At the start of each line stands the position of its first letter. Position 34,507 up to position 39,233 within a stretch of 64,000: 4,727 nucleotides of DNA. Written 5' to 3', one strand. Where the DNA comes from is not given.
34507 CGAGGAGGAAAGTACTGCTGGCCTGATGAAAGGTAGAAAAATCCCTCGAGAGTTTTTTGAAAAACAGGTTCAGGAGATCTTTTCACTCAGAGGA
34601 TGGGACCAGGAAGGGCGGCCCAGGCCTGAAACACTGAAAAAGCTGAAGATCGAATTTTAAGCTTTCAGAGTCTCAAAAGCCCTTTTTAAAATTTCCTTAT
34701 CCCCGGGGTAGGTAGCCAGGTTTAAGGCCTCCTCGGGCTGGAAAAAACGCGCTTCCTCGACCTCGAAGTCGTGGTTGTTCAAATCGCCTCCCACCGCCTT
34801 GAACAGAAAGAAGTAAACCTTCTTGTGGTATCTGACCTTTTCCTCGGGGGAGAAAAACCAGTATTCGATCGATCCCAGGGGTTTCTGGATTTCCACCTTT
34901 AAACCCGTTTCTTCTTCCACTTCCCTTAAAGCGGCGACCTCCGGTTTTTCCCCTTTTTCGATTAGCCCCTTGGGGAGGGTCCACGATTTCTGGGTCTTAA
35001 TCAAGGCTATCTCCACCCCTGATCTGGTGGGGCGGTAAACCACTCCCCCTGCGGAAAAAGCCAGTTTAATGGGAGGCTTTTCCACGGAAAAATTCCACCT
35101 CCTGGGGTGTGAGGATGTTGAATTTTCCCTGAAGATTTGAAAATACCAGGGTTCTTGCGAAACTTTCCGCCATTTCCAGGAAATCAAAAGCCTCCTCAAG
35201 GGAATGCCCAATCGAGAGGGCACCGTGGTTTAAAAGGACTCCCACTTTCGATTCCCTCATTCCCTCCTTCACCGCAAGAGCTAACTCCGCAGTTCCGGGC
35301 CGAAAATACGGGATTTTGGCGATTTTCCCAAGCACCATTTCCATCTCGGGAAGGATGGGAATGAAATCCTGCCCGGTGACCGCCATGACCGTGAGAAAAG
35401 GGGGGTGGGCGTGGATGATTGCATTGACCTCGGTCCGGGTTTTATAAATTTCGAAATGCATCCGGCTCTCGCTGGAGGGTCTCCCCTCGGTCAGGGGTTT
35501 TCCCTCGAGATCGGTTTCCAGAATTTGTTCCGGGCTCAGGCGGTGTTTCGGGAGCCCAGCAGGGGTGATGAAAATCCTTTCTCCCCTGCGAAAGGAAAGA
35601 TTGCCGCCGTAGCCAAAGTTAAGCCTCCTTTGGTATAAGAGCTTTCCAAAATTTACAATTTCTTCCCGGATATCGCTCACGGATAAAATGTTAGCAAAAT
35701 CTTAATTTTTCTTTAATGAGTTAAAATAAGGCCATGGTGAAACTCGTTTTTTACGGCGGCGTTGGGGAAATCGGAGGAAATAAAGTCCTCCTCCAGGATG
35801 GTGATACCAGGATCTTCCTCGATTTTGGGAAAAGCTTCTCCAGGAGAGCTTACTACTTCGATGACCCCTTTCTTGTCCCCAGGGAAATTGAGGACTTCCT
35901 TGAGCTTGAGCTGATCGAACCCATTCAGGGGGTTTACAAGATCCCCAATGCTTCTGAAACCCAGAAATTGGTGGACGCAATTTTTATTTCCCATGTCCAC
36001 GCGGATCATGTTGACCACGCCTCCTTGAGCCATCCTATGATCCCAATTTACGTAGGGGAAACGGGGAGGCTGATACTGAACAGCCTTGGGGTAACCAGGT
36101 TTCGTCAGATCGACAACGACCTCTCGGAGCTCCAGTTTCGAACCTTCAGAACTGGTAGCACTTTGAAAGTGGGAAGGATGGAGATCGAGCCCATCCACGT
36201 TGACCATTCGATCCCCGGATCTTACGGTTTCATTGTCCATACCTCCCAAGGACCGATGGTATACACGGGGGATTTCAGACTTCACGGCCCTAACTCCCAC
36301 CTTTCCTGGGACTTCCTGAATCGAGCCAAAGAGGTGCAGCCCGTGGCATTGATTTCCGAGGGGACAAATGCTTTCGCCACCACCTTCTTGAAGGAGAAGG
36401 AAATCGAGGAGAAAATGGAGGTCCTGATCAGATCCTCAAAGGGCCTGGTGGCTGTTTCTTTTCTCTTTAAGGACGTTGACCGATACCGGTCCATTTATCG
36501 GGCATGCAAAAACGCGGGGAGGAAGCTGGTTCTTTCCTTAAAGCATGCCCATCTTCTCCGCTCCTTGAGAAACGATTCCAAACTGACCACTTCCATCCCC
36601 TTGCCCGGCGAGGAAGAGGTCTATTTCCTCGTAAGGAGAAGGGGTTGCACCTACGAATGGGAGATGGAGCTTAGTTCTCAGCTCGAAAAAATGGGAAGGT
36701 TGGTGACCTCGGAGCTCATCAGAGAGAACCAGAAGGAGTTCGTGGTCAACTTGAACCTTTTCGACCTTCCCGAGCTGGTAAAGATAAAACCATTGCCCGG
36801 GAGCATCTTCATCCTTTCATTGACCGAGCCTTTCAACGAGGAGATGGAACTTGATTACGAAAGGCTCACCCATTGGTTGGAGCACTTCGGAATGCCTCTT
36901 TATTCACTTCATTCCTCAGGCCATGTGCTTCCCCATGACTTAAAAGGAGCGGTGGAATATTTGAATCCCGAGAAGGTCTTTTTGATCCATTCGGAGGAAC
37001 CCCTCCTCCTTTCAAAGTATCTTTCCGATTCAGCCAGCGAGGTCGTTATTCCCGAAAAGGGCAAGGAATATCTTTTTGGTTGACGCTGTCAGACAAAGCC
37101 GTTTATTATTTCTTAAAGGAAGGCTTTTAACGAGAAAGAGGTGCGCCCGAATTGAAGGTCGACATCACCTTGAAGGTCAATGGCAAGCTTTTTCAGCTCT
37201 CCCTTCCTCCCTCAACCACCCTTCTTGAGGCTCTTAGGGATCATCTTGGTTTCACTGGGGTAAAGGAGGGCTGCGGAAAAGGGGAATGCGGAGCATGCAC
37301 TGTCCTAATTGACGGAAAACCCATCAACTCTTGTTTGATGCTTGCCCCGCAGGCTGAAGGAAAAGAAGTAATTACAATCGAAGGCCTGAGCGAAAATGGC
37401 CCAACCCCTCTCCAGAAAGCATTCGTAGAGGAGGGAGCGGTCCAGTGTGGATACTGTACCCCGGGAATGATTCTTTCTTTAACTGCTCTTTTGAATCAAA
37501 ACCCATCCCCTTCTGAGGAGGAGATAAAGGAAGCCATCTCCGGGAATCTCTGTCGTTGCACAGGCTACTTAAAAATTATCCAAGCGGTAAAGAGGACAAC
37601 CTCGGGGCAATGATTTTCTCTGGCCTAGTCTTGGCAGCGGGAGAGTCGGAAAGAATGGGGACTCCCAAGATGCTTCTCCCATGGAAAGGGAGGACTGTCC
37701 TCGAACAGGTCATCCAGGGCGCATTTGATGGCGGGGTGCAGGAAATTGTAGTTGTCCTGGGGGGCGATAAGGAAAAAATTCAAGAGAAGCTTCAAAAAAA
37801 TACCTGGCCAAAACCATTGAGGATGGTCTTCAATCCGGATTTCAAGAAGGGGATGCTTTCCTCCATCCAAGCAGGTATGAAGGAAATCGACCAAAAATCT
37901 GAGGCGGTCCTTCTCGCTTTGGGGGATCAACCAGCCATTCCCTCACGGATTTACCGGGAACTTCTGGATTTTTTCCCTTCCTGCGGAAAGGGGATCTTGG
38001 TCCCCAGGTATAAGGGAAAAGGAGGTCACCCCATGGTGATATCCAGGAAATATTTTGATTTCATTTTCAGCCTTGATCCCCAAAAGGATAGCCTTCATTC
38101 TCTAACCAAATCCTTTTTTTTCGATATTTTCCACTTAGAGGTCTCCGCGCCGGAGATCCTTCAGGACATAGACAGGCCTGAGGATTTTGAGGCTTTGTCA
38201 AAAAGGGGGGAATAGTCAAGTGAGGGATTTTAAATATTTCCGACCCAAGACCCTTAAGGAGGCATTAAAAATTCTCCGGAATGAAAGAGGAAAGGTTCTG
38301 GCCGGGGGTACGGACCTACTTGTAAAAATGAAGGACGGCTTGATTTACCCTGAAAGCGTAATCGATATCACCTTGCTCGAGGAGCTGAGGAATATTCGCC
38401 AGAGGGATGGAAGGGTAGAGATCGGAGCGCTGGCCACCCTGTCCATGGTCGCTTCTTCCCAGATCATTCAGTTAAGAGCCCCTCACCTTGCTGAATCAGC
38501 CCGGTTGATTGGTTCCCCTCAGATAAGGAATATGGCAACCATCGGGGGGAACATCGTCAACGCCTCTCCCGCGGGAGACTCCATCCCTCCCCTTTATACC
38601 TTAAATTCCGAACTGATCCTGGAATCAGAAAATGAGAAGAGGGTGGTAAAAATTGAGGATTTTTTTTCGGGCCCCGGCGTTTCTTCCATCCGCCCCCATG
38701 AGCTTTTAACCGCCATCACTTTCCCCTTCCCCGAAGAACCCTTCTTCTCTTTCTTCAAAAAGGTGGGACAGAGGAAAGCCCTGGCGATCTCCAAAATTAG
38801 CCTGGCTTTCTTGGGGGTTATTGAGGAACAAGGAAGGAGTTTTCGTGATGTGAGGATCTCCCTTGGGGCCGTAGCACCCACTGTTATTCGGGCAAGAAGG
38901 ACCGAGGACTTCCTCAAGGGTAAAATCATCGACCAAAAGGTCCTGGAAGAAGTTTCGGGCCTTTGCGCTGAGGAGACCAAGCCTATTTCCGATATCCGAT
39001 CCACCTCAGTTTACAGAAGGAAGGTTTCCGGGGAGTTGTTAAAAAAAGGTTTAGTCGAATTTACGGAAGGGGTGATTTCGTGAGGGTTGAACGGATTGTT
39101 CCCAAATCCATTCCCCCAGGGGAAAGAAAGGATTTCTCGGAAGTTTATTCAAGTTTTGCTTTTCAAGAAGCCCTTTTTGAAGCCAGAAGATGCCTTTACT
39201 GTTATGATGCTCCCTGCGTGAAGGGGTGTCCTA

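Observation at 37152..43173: Two orphan xanthine-dehydrogenase-type FeS and FAD subunit pairs in mirror order around preT-preA, with no molybdopterin subunit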

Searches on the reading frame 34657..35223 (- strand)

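Call 71: search_protein_families(library=pfam, proteins=[window:34657-35223:-], max_evalue=0.00001)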
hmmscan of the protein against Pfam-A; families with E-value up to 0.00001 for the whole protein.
window:34657-35223:- (188 aa): 1 family
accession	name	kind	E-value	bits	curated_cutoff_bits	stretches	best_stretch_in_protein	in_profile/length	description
PF00293.34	NUDIX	-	9e-24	84.4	21.1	1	58-181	6-133/134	NUDIX domain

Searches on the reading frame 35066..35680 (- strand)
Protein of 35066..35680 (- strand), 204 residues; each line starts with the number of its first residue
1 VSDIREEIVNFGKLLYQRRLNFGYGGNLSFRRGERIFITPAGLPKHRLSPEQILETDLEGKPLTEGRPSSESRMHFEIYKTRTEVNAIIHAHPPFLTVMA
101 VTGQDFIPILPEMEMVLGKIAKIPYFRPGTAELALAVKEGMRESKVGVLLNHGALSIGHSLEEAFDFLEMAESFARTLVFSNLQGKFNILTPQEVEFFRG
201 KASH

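Call 71: search_protein_families(library=pfam, proteins=[window:35066-35680:-], max_evalue=0.00001)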
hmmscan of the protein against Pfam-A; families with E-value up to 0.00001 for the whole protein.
window:35066-35680:- (204 aa): 1 family
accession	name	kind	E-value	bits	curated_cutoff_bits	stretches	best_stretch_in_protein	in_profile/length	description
PF00596.27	Aldolase_II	-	3.9e-44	151.2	22.2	1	6-178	1-182/183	Class II Aldolase and Adducin N-terminal domain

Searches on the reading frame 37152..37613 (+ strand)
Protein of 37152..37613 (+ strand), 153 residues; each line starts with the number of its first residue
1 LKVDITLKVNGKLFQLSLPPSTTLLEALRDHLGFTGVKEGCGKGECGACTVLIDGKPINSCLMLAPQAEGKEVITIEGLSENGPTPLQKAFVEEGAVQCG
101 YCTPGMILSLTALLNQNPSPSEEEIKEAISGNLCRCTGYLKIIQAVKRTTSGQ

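Call 3: search_protein_families(library=pfam, proteins=[window:37152-37613:+])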
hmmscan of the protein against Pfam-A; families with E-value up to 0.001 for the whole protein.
window:37152-37613:+ (153 aa): 3 families
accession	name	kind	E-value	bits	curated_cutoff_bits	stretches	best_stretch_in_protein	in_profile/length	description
PF01799.25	Fer2_2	-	4.6e-34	116.8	30.3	1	75-147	1-75/75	[2Fe-2S] binding domain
PF00111.32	Fer2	-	2.6e-09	37.3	21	1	8-61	2-55/77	2Fe-2S iron-sulfur cluster binding domain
PF13085.11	Fer2_3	-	2.9e-06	27.7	27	1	38-81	49-91/107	2Fe-2S iron-sulfur cluster binding domain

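Call 16: search_protein_families(library=ncbifam, proteins=[window:37152-37613:+], max_evalue=0.00001)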
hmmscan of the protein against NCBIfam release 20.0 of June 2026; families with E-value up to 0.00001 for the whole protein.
window:37152-37613:+ (153 aa): 11 families
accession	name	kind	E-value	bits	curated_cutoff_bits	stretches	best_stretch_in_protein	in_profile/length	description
NF041020.1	glyceraldDH_gamma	equivalog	1.5e-59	200.3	290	1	2-149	10-158/164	glyceraldehyde dehydrogenase subunit gamma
TIGR03198.1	pucE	equivalog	1.5e-59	199.8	254.3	1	2-150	1-149/151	xanthine dehydrogenase subunit E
NF043084.2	XdhC_XDHase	equivalog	8.3e-58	194.2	217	1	4-150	2-150/151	xanthine dehydrogenase subunit XdhC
TIGR03193.1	4hydroxCoAred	equivalog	1.1e-53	181.2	257.8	1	6-147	3-145/148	4-hydroxybenzoyl-CoA reductase subunit gamma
TIGR03311.1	Se_dep_XDH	equivalog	1.1e-50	172.5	830.45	1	19-147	13-141/848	selenium-dependent xanthine dehydrogenase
NF007387.0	PRK09908.1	equivalog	9.1e-50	168.2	212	1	3-149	7-155/159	xanthine dehydrogenase iron sulfur-binding subunit XdhC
NF008514.0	PRK11433.1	equivalog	9.3e-46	156.1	322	1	3-149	51-213/218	aldehyde dehydrogenase iron-sulfur subunit PaoA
TIGR02963.1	xanthine_xdhA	equivalog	5.8e-45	153.8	467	1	17-150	14-158/468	xanthine dehydrogenase small subunit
NF045668.1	pterin_aldehy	equivalog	2e-44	151.9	1100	1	6-148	4-150/905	molybdopterin-dependent aldehyde oxidoreductase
TIGR02969.1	mam_aldehyde_ox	subfamily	2.8e-30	104.6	1912.3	1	8-148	6-159/1330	aldehyde oxidase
TIGR03313.1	Se_sel_red_Mo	hypoth_equivalog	8.4e-18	63.4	1101.9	1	10-148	4-143/951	molybdopterin-dependent oxidoreductase Mo/Fe-S-binding subunit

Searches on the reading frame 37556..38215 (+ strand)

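Call 3: search_protein_families(library=pfam, proteins=[window:37556-38215:+])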
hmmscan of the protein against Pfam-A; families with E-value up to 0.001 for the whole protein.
window:37556-38215:+ (219 aa): 2 families
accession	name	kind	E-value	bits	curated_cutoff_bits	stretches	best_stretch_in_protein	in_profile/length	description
PF12804.13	NTP_transf_3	-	3.2e-33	115.6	27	1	23-180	1-150/160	MobA-like NTP transferase domain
PF01128.25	IspD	-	2.1e-06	28.1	27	1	24-137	4-114/221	2-C-methyl-D-erythritol 4-phosphate cytidylyltransferase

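Call 16: search_protein_families(library=ncbifam, proteins=[window:37556-38215:+], max_evalue=0.00001)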
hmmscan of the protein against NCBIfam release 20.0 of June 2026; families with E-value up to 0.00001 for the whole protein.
window:37556-38215:+ (219 aa): 19 families
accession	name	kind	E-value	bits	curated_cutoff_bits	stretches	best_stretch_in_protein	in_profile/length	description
TIGR03310.1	matur_MocA_YgfJ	equivalog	1.1e-46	159.2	186.45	1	23-213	2-187/188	molybdenum cofactor cytidylyltransferase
NF045665.1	NTPtran_DVU1551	equivalog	3.8e-43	147.9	315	1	22-217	2-192/359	DVU_1551 family NTP transferase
NF045782.1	NicBOxredNboR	equivalog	5.8e-23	81.6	260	1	21-139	9-123/206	nicotine blue oxidoreductase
TIGR03202.1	pucB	equivalog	6.2e-17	62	235.05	1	23-211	3-192/192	xanthine dehydrogenase accessory protein PucB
NF053639.1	Mfer334_fam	equivalog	2.1e-14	53.9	260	1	36-139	25-125/209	pseudomurein biosynthesis protein PmurB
TIGR01173.1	glmU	equivalog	1.9e-12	46.8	366.85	1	24-141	4-118/452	bifunctional UDP-N-acetylglucosamine diphosphorylase/glucosamine-1-phosphate N-acetyltransferase GlmU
NF010932.0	PRK14352.1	equivalog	1.5e-11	43.6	611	1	24-140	10-126/488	bifunctional UDP-N-acetylglucosamine diphosphorylase/glucosamine-1-phosphate N-acetyltransferase GlmU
TIGR02665.1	molyb_mobA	equivalog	4.2e-11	43.2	151.85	1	22-149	2-122/186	molybdenum cofactor guanylyltransferase MobA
NF002741.0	PRK02726.1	equivalog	7.1e-11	42.1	179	1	20-132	7-110/200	molybdenum cofactor guanylyltransferase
NF010933.0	PRK14353.1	equivalog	2.4e-10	39.6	505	1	23-137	8-121/453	bifunctional UDP-N-acetylglucosamine diphosphorylase/glucosamine-1-phosphate N-acetyltransferase GlmU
NF010935.0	PRK14355.1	equivalog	1.1e-09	37.5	718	1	22-140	5-121/459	bifunctional UDP-N-acetylglucosamine diphosphorylase/glucosamine-1-phosphate N-acetyltransferase GlmU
NF001457.0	PRK00317.1-3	equivalog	3.5e-09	36.5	164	1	23-160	4-133/200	molybdenum cofactor guanylyltransferase MobA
NF010934.1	PRK14354.1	equivalog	2.5e-08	32.9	450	1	24-140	3-115/447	bifunctional UDP-N-acetylglucosamine diphosphorylase/glucosamine-1-phosphate N-acetyltransferase GlmU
NF006986.0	PRK09451.1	equivalog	9e-08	31.4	725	1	20-161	5-142/456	bifunctional UDP-N-acetylglucosamine diphosphorylase/glucosamine-1-phosphate N-acetyltransferase GlmU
TIGR03992.1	Arch_glmU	subfamily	3.8e-07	29.3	292.1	1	23-124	3-106/393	bifunctional sugar-1-phosphate nucleotidylyltransferase/acetyltransferase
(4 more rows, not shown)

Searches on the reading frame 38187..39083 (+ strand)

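Call 3: search_protein_families(library=pfam, proteins=[window:38187-39083:+])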
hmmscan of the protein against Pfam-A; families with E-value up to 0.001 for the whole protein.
window:38187-39083:+ (298 aa): 2 families
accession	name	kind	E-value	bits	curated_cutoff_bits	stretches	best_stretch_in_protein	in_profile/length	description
PF00941.27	FAD_binding_5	-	7.4e-52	176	27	1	14-181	2-169/170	FAD binding domain in molybdopterin dehydrogenase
PF03450.22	CO_deh_flav_C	-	5.1e-21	75.2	25.5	1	192-290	4-100/102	CO dehydrogenase flavoprotein C-terminal domain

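Call 16: search_protein_families(library=ncbifam, proteins=[window:38187-39083:+], max_evalue=0.00001)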
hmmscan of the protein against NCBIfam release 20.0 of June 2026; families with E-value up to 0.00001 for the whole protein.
window:38187-39083:+ (298 aa): 8 families
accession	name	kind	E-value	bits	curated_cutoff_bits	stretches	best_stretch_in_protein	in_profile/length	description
NF043083.1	XdhB_XDHase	equivalog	7.1e-69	232.1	310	1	16-291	6-282/289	xanthine dehydrogenase subunit XdhB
NF007427.0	PRK09971.1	equivalog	9.5e-66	222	287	1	16-291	6-282/292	xanthine dehydrogenase FAD-binding subunit XdhB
NF041019.1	glyceraldDH_beta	equivalog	1.7e-58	198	350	1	14-291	5-279/280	glyceraldehyde dehydrogenase subunit beta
TIGR02963.1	xanthine_xdhA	equivalog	7.4e-55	186.4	467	1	15-289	193-465/468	xanthine dehydrogenase small subunit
TIGR03199.1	pucC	equivalog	4.1e-35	121.4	306.05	1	20-282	1-259/264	xanthine dehydrogenase subunit C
TIGR03195.1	4hydrxCoA_B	equivalog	3.7e-34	118.3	404.55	2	13-124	3-115/321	4-hydroxybenzoyl-CoA reductase subunit beta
TIGR02969.1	mam_aldehyde_ox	subfamily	1.4e-13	49.3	1912.3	1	101-264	334-497/1330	aldehyde oxidase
TIGR03312.1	Se_sel_red_FAD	hypoth_equivalog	1.6e-13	50.5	241.5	1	16-290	3-248/257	molybdopterin-dependent oxidoreductase FAD-binding subunit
